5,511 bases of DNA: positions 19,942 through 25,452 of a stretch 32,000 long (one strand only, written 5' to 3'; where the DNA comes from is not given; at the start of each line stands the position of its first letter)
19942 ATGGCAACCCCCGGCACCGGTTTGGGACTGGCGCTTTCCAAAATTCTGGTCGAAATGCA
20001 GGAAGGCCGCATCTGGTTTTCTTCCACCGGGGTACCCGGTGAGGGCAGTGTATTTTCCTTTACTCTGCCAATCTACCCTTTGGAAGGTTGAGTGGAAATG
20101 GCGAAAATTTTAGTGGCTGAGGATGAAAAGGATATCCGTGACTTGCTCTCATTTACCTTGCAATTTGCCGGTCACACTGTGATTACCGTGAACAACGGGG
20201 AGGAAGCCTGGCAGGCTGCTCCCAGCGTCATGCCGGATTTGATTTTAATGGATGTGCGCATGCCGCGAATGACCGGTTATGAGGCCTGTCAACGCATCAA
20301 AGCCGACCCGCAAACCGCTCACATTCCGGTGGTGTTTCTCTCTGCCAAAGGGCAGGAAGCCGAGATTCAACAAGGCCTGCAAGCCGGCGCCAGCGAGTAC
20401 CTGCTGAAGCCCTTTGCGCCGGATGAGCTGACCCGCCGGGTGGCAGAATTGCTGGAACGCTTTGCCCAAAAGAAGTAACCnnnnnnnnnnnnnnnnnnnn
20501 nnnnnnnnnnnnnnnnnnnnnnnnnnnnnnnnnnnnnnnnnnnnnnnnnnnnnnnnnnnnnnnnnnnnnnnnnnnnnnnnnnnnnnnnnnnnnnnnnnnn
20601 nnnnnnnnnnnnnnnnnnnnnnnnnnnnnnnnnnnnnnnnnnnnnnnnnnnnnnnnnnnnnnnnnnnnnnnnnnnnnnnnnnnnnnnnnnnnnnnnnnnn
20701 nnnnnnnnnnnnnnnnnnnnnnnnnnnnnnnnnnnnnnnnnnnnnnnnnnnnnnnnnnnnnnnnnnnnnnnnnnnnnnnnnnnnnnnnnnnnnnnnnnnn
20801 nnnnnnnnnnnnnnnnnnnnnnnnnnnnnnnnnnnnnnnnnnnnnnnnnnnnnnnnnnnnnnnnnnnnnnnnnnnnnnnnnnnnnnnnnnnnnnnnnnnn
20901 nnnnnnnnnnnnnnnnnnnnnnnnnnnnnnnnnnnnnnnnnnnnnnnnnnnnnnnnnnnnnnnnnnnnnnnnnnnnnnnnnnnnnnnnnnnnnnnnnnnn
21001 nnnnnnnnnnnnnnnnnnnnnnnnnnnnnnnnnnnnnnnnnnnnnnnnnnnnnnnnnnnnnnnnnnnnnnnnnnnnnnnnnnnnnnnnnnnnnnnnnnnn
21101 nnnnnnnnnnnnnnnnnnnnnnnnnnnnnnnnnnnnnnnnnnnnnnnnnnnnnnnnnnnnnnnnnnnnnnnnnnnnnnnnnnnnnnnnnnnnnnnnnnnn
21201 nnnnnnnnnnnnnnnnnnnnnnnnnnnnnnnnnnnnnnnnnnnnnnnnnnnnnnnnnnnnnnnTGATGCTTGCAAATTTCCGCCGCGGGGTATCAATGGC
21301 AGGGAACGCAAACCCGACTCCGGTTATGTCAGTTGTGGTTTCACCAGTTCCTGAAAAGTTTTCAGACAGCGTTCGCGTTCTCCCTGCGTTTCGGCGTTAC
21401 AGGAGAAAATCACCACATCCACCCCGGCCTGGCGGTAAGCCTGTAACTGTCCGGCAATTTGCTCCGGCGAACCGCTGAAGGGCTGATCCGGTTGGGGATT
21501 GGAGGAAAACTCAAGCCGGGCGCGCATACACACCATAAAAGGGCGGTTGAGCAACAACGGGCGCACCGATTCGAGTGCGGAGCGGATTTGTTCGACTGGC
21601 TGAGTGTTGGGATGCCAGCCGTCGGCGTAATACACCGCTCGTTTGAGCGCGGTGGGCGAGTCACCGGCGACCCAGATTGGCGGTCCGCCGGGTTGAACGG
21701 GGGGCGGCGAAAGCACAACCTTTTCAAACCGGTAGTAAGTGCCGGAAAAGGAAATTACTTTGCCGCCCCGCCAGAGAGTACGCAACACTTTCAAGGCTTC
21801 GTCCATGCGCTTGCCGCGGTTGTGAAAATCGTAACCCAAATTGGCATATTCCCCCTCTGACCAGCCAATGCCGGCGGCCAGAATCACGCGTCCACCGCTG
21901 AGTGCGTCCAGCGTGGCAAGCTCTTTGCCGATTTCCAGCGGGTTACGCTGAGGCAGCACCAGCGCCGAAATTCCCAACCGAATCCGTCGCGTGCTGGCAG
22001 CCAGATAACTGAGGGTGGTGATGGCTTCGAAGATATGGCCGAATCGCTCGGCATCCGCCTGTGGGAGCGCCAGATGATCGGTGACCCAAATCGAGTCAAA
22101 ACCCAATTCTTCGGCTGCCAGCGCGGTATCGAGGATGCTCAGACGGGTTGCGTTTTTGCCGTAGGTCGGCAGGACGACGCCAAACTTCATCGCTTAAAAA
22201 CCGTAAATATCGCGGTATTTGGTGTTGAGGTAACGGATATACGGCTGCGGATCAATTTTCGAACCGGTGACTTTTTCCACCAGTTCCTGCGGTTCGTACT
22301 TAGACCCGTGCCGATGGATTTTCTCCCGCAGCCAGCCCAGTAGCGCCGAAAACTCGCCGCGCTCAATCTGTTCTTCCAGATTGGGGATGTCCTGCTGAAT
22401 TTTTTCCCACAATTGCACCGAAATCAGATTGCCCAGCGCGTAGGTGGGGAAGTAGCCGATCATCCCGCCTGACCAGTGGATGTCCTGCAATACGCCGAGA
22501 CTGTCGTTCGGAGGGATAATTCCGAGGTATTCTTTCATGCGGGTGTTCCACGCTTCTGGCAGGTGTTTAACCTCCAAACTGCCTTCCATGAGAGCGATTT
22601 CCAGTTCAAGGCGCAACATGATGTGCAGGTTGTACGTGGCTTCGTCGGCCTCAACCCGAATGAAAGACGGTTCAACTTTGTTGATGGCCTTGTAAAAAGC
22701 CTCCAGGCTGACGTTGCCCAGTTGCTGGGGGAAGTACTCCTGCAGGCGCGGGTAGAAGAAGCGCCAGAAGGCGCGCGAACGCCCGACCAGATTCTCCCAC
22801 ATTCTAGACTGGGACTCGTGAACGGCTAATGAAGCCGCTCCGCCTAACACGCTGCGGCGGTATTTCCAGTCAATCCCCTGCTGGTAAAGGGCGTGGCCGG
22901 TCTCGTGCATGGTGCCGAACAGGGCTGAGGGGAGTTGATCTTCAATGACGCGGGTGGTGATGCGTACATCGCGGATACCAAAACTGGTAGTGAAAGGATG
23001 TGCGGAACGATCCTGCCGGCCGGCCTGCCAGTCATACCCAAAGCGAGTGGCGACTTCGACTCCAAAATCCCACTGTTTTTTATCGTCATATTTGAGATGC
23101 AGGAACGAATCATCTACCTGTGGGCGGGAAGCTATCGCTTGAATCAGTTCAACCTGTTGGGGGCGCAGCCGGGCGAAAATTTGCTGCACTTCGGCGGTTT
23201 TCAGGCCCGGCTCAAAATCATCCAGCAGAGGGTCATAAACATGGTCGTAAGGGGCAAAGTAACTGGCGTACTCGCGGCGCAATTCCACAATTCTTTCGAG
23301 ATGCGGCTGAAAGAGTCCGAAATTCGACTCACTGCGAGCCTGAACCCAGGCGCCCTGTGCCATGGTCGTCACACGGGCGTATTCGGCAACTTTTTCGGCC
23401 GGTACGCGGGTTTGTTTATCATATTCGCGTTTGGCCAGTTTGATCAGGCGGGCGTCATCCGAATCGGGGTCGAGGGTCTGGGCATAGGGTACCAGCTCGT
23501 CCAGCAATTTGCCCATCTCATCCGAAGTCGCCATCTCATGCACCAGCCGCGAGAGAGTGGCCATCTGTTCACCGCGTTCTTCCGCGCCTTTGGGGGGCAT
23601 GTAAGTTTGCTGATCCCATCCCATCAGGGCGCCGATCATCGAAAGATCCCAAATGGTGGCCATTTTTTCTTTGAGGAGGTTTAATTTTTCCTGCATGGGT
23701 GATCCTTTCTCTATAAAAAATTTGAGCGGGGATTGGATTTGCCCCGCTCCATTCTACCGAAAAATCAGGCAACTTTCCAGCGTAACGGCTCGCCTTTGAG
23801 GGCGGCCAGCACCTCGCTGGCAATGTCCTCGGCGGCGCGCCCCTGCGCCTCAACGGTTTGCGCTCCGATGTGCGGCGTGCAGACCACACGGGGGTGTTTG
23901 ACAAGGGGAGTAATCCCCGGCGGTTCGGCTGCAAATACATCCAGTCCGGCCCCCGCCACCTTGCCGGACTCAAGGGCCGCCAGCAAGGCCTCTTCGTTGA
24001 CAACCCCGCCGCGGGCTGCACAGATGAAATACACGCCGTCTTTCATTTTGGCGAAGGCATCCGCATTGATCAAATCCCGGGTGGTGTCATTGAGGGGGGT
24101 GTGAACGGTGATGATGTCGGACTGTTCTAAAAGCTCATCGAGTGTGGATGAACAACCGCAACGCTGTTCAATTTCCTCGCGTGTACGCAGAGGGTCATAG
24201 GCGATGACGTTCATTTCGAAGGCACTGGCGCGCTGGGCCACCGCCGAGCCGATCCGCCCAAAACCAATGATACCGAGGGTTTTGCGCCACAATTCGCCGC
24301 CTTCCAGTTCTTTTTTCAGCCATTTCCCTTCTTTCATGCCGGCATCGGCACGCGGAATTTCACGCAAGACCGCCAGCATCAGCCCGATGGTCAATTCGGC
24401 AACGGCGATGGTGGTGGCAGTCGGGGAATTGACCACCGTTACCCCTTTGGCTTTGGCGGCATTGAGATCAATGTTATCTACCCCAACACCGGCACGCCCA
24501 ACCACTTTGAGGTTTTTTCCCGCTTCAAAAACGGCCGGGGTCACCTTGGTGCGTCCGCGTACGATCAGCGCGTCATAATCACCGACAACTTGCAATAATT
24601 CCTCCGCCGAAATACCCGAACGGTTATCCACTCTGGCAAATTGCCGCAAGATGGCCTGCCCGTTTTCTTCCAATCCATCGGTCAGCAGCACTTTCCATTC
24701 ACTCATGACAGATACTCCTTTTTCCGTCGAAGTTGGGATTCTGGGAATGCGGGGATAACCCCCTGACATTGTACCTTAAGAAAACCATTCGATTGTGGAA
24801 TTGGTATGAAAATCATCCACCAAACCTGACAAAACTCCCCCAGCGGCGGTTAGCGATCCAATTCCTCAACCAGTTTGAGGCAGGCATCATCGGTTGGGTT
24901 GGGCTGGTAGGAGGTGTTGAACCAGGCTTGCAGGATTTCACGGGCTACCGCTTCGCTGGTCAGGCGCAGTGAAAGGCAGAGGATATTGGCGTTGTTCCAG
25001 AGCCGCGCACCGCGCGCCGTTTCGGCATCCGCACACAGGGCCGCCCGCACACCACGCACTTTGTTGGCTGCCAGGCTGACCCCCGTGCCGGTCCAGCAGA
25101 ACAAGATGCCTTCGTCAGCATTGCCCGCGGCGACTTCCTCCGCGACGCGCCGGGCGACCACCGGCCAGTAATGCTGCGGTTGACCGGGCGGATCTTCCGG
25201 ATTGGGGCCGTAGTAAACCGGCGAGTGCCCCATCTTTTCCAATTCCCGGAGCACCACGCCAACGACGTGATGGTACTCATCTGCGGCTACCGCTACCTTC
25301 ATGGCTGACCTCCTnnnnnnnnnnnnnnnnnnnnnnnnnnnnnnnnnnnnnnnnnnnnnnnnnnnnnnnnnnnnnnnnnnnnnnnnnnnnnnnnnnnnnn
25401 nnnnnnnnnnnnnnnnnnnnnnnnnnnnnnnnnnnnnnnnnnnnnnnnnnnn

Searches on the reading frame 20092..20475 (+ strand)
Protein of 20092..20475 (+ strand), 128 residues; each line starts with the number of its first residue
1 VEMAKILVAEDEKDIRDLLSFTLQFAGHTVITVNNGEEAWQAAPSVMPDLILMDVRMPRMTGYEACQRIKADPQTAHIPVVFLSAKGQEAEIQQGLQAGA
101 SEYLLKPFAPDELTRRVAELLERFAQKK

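Call 5: search_protein_families(library=pfam, proteins=[window:20092-20475:+], max_evalue=0.01)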
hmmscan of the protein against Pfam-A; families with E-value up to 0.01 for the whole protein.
window:20092-20475:+ (128 aa): 1 family
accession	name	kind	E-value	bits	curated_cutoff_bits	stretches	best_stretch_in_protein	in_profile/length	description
PF00072.30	Response_reg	-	6.1e-30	104.1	30.2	1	6-117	1-110/111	Response regulator receiver domain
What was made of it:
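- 20092..20478 (+): Stand-alone CheY-like receiver with an intact acidic pocket (D11-E12, D54, K106). Its stop codon lies 2 nt before the ABH2 ATG. Pfam Response_reg E=6e-30 (call 5).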

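Call 57: search_protein_families(library=padloc, proteins=[window:20092-20475:+], max_evalue=0.001)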
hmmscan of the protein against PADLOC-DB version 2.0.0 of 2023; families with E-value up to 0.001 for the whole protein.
window:20092-20475:+ (128 aa): 2 families
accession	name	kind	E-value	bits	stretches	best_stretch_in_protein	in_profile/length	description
PDLC04055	PD-T4-6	-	3.2e-06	24.2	1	4-123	366-485/496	-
PDLC00405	SduA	-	0.0001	19.9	1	4-63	7-66/323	DUF4263 domain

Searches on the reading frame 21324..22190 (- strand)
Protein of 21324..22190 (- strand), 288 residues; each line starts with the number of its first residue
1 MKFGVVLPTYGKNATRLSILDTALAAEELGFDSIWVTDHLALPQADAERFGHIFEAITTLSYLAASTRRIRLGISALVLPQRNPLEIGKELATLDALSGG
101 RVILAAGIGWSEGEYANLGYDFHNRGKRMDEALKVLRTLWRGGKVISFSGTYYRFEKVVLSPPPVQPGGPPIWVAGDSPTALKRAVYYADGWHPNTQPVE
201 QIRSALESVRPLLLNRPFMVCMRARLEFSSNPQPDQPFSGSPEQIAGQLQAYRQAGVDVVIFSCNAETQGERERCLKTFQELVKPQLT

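Call 12: search_protein_families(library=pfam, proteins=[window:21324-22190:-], max_evalue=0.001)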
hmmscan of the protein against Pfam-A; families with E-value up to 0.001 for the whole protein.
window:21324-22190:- (288 aa): 1 family
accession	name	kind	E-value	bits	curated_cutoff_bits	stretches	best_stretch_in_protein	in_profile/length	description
PF00296.26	Bac_luciferase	-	3.5e-60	204.5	27.9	1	1-210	1-207/314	Luciferase-like monooxygenase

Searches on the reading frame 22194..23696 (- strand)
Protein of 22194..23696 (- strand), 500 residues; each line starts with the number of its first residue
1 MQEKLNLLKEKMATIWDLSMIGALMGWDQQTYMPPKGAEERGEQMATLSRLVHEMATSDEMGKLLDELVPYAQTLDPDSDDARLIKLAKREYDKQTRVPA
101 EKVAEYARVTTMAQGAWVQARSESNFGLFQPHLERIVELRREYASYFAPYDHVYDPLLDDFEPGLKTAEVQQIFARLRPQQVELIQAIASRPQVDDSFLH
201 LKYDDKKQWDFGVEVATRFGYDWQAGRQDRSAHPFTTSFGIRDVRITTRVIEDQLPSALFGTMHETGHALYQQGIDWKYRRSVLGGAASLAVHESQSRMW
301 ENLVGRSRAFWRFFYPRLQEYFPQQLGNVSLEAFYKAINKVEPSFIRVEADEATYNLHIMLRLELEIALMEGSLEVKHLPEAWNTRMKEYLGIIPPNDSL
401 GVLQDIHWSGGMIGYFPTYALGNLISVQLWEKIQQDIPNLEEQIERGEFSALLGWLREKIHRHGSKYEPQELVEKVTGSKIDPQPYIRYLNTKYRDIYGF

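Call 12: search_protein_families(library=pfam, proteins=[window:22194-23696:-], max_evalue=0.001)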
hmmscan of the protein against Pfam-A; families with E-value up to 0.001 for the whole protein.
window:22194-23696:- (500 aa): 1 family
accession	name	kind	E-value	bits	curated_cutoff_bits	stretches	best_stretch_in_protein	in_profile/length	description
PF02074.21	Peptidase_M32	-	2.1e-184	614.2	25.1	1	8-494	2-489/489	Carboxypeptidase Taq (M32) metallopeptidase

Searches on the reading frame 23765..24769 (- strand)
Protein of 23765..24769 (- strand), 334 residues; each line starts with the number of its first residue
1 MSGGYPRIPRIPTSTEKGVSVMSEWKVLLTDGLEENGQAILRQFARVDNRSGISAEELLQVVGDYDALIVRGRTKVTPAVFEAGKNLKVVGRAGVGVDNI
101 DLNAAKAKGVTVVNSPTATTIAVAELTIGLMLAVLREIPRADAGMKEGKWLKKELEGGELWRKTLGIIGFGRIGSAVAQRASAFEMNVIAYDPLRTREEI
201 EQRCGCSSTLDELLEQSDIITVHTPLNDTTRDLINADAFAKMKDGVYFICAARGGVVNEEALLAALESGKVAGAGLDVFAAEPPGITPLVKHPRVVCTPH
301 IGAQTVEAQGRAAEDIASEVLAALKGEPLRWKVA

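Call 12: search_protein_families(library=pfam, proteins=[window:23765-24769:-], max_evalue=0.001)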
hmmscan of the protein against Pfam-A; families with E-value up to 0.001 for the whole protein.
window:23765-24769:- (334 aa): 4 families
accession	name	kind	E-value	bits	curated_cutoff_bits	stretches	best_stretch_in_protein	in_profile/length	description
PF02826.25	2-Hacid_dh_C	-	3.2e-64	216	25.1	1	128-302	1-178/178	D-isomer specific 2-hydroxyacid dehydrogenase, NAD binding domain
PF00389.36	2-Hacid_dh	-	5e-35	120.6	24.6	1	27-333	1-133/134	D-isomer specific 2-hydroxyacid dehydrogenase, catalytic domain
PF03446.21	NAD_binding_2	-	0.00015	22.3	21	1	165-251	2-92/161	NAD binding domain of 6-phosphogluconate dehydrogenase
PF03807.23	F420_oxidored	-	0.00017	22.5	21.6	1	165-229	2-72/94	NADP oxidoreductase coenzyme F420-dependent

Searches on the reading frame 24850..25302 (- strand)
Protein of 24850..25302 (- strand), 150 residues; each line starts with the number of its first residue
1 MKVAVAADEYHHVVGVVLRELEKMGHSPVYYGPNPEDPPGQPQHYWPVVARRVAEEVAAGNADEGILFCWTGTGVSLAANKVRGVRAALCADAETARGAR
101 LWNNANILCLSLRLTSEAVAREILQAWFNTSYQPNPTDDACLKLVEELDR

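Call 12: search_protein_families(library=pfam, proteins=[window:24850-25302:-], max_evalue=0.001)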
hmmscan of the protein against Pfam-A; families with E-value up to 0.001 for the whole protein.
window:24850-25302:- (150 aa): 1 family
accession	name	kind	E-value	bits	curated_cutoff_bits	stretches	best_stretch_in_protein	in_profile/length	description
PF02502.23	LacAB_rpiB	-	7.3e-34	117.1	24.7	1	12-133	11-127/138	Ribose/Galactose Isomerase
